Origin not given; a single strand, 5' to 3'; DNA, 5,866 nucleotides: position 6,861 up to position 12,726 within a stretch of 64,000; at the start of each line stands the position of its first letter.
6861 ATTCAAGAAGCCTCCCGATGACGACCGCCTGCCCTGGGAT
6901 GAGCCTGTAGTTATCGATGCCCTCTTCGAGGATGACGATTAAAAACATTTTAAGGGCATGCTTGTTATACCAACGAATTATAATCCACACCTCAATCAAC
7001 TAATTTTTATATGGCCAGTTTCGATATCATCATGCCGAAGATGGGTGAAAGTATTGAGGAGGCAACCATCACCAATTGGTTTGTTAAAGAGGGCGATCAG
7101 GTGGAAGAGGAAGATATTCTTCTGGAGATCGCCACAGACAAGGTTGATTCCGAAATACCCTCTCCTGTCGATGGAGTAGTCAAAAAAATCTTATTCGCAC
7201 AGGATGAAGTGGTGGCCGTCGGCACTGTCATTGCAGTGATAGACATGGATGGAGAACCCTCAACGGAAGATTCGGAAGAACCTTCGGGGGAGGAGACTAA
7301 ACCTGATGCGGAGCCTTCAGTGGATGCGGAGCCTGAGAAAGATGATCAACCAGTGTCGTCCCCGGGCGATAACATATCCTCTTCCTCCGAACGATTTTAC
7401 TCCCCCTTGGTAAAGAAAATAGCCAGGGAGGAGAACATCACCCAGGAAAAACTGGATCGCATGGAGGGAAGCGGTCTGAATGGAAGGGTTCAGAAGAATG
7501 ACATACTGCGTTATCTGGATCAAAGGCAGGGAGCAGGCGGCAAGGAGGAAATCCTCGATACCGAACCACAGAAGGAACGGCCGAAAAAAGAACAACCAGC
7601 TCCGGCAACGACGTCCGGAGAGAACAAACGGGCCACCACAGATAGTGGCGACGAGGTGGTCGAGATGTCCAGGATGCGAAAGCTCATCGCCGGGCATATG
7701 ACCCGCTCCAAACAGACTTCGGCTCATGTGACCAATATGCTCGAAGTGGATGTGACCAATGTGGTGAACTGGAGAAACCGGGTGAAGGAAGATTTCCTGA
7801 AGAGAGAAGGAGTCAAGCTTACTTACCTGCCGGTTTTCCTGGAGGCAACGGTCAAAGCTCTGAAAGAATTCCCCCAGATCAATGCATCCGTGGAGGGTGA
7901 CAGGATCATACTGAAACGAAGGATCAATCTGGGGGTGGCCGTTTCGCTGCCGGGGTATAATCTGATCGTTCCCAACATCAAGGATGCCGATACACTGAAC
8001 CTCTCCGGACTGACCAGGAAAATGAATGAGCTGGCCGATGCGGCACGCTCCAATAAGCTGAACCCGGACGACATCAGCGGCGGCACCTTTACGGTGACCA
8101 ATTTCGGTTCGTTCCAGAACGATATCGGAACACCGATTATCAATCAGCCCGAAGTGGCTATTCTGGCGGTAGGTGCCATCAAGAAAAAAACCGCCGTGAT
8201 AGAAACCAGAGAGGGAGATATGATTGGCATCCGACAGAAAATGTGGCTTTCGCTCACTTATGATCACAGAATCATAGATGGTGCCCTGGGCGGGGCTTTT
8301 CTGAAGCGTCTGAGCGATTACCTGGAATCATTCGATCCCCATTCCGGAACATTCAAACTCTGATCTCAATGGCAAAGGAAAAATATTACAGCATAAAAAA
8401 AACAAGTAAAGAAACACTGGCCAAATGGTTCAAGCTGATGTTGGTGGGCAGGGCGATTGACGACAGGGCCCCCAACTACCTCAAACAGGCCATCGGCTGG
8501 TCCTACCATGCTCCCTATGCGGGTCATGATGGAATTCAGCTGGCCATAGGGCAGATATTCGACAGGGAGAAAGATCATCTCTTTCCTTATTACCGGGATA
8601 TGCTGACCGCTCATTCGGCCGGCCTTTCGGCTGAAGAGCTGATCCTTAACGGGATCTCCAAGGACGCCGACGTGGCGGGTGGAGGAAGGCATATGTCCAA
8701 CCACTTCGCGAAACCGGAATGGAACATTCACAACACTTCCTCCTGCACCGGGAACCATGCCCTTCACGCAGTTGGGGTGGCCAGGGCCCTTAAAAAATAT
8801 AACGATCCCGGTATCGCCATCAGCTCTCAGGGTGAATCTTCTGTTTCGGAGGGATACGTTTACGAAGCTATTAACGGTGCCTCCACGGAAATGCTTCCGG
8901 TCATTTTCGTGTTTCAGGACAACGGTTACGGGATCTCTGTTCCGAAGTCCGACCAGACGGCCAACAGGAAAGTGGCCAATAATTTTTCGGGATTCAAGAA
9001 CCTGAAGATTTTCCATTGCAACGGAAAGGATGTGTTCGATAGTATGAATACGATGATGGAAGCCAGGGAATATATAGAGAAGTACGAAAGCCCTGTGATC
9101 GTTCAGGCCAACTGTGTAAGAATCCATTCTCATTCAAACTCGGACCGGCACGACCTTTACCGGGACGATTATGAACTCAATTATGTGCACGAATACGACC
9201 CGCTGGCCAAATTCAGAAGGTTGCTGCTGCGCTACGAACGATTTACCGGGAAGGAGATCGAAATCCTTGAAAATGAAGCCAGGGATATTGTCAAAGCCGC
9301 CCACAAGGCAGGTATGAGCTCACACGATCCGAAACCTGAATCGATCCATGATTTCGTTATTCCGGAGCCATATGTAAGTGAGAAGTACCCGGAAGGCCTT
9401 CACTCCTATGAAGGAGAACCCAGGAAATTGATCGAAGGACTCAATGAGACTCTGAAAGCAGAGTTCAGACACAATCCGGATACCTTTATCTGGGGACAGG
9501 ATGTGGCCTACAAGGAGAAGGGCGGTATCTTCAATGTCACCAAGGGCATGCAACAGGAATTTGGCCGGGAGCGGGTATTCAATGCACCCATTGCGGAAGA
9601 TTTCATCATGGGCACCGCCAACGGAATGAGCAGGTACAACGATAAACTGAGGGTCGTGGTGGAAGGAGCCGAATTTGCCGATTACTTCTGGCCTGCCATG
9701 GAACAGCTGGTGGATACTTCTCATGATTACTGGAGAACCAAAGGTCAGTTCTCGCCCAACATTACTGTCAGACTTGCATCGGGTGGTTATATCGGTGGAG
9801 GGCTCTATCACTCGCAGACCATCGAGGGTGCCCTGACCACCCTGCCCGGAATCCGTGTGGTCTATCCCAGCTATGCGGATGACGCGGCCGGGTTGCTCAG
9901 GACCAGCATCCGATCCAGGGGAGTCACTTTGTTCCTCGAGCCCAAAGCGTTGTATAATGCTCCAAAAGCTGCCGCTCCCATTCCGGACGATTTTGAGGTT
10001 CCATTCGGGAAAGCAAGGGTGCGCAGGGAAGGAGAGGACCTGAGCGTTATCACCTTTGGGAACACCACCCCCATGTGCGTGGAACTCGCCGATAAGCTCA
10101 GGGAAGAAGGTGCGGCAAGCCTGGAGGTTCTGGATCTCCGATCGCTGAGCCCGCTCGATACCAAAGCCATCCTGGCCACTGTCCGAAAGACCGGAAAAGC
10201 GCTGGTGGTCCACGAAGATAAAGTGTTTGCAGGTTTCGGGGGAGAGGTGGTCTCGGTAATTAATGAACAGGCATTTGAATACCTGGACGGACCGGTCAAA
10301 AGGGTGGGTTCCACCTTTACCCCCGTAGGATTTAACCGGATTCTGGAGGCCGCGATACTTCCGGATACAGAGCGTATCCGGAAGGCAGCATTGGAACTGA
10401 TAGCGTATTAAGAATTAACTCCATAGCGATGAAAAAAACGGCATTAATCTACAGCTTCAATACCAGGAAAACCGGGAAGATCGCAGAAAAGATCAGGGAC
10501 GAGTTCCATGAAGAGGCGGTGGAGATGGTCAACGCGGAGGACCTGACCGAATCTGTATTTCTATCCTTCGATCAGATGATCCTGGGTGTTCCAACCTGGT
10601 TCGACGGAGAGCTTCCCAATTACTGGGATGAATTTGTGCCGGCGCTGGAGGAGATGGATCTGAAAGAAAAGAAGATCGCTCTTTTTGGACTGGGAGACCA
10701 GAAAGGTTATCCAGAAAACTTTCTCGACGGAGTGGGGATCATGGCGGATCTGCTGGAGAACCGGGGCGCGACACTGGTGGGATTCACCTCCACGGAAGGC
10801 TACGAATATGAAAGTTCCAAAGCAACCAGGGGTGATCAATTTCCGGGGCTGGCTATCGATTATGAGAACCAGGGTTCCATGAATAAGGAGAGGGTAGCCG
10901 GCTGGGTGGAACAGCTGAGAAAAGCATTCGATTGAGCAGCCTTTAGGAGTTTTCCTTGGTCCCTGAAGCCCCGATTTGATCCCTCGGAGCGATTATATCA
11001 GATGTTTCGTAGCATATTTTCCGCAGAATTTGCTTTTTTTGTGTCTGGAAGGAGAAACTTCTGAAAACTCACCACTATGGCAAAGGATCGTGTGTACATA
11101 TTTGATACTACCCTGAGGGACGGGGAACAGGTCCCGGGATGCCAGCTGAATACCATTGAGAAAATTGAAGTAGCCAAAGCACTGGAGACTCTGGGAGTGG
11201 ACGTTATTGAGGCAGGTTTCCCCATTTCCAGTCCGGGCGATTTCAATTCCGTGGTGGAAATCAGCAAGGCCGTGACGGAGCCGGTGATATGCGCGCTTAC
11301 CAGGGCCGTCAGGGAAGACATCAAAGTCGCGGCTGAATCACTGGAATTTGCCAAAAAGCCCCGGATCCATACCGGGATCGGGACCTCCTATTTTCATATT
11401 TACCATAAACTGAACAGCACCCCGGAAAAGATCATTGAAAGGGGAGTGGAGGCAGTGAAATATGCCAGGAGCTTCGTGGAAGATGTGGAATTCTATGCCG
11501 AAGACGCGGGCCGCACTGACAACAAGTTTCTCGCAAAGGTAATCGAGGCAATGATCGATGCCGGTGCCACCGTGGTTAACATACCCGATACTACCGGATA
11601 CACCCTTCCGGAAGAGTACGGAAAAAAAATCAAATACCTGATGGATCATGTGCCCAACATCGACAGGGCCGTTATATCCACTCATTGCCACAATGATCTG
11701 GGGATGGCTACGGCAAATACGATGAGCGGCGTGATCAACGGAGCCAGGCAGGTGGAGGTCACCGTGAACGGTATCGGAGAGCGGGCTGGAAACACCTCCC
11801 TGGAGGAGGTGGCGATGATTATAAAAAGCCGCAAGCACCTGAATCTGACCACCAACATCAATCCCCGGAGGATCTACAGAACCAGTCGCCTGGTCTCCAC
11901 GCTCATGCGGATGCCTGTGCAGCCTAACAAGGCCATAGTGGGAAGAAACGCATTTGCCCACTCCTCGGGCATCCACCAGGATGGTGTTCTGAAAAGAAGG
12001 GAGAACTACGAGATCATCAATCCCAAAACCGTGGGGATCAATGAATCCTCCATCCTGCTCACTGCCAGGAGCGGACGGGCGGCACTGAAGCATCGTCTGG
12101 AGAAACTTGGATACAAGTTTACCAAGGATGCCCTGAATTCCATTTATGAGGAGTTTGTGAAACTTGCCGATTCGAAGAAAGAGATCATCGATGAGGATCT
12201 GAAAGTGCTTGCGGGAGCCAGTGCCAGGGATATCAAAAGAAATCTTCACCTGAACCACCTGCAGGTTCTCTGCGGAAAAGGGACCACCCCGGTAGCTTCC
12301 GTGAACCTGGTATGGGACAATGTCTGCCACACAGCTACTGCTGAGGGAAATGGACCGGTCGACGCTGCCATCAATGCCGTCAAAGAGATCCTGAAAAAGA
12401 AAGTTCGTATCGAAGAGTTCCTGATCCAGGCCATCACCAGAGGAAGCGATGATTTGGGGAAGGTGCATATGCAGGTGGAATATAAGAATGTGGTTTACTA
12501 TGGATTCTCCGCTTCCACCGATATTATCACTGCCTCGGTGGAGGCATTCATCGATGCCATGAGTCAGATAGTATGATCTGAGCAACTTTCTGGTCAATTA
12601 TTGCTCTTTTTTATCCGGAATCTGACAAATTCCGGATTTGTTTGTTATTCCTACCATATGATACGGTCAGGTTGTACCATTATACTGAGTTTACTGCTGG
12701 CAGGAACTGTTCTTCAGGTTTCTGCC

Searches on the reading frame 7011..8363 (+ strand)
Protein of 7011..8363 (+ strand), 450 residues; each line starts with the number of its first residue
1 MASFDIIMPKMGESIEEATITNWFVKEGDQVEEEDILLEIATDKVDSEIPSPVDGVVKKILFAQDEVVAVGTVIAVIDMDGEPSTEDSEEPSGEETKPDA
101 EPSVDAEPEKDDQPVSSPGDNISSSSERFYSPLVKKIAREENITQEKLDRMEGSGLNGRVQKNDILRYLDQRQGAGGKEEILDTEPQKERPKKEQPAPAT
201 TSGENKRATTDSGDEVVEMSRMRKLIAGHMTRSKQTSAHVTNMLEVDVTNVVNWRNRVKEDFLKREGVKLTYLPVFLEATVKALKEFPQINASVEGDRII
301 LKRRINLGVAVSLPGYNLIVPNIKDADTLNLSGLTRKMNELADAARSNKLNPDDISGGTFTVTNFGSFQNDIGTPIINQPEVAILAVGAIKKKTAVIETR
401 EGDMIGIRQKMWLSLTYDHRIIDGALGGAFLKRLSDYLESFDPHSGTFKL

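Call 71: search_protein_families(library=pfam, proteins=[window:7011-8363:+], max_evalue=0.00001)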
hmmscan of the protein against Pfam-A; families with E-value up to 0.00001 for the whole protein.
window:7011-8363:+ (450 aa): 4 families
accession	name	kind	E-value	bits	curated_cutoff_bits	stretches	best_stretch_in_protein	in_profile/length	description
PF00198.28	2-oxoacid_dh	-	3.1e-77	259.6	23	1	214-441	4-227/232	2-oxoacid dehydrogenases acyltransferase (catalytic domain)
PF00364.28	Biotin_lipoyl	-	3.3e-21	75.3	22.1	1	6-77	3-73/73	Biotin-requiring enzyme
PF02817.22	E3_binding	-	4.6e-09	36.8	23.7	1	129-166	2-36/36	e3 binding domain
PF13533.13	Biotin_lipoyl_2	-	9.3e-09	35.3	29.8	0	18-40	9-31/32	Biotin-lipoyl like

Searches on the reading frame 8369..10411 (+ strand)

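Call 71: search_protein_families(library=pfam, proteins=[window:8369-10411:+], max_evalue=0.00001)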
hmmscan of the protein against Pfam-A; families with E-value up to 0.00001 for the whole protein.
window:8369-10411:+ (680 aa): 3 families
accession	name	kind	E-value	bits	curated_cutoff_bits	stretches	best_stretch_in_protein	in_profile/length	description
PF00676.26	E1_dh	-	1.8e-44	152.3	22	1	22-323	2-299/300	Dehydrogenase E1 component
PF02780.25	Transketolase_C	-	5.7e-32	110.7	25.9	1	547-670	1-124/124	Transketolase, C-terminal domain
PF02779.29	Transket_pyr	-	1.1e-24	87.5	27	1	356-530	7-173/174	Transketolase, pyrimidine binding domain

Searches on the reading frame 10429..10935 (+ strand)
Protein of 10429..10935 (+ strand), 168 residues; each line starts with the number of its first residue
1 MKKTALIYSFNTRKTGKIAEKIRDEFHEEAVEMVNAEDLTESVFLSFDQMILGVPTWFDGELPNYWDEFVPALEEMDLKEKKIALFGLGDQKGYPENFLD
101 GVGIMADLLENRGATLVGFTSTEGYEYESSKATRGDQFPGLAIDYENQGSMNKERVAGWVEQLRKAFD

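Call 71: search_protein_families(library=pfam, proteins=[window:10429-10935:+], max_evalue=0.00001)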
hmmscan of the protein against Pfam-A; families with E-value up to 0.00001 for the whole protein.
window:10429-10935:+ (168 aa): 1 family
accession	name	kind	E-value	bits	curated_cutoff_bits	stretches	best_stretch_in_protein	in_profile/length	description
PF00258.30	Flavodoxin_1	-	6.5e-18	65.7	25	1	7-159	2-143/143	Flavodoxin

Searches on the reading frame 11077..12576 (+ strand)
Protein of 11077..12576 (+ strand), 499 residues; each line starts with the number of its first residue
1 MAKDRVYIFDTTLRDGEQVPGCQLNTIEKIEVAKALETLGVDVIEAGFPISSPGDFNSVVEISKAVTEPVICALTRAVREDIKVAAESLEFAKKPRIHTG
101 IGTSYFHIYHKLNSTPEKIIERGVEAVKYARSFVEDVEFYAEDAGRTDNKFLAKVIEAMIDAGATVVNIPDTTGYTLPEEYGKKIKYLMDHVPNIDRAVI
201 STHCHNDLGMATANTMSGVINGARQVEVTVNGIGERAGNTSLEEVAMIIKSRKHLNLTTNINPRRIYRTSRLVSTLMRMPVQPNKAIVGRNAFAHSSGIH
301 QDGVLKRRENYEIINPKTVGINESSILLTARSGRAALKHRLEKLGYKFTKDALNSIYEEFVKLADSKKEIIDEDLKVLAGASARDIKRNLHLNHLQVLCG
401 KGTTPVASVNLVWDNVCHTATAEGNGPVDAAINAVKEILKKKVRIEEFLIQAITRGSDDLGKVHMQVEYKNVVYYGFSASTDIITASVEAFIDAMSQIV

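Call 71: search_protein_families(library=pfam, proteins=[window:11077-12576:+], max_evalue=0.00001)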
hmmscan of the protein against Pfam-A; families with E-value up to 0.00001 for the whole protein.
window:11077-12576:+ (499 aa): 3 families
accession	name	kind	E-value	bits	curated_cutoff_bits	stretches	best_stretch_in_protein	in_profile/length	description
PF00682.25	HMGL-like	-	4.1e-91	305.4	29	1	5-273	1-260/260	HMGL-like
PF08502.15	LeuA_dimer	-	1.8e-31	109.2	24.9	1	369-498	1-130/131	LeuA allosteric (dimerisation) domain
PF22617.1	HCS_D2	-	1.6e-25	89.7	27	1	287-368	1-82/82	Homocitrate synthase post-HMGL domain-like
